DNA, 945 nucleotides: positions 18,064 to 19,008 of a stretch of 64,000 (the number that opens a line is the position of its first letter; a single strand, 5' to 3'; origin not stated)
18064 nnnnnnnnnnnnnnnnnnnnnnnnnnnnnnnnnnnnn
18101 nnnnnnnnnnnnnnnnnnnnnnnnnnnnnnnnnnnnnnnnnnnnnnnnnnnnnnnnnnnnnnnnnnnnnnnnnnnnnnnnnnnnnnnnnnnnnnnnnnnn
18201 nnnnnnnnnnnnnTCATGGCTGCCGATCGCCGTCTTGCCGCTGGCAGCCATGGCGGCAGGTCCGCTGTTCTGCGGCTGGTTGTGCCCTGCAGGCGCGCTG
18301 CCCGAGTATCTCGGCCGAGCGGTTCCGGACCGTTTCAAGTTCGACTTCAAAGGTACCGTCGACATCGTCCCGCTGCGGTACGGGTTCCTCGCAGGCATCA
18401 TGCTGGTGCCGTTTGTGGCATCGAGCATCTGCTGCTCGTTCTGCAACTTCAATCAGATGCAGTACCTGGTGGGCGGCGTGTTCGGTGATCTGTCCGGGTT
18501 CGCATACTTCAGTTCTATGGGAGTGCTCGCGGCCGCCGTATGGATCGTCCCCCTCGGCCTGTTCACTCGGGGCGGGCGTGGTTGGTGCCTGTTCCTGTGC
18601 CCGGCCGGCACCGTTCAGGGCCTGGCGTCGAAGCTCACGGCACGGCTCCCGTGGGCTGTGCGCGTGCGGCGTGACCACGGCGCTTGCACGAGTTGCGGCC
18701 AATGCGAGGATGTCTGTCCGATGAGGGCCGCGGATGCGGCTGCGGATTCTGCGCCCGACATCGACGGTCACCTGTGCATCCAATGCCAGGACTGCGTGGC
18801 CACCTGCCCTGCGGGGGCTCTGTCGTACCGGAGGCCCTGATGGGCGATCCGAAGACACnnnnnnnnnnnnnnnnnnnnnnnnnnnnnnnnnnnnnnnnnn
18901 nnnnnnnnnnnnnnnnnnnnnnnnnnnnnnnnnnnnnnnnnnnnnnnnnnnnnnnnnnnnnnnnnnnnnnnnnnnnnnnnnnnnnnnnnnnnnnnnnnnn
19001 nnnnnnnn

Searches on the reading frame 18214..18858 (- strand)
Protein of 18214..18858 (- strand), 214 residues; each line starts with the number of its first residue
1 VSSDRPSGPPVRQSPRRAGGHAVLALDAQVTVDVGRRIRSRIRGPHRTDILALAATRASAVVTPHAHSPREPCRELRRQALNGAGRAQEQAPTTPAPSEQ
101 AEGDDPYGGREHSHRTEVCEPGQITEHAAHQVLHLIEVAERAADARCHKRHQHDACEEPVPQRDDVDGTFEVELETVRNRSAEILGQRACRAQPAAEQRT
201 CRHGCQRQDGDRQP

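Call 10: search_protein_families(library=pfam, proteins=[window:18214-18858:-], max_evalue=0.01)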
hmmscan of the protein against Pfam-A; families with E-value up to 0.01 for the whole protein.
window:18214-18858:- (214 aa): 1 family
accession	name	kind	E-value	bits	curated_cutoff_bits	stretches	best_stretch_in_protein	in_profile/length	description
PF07657.19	MNNL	-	0.0039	17.2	22.5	1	168-206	2-40/157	N terminus of Notch ligand C2-like domain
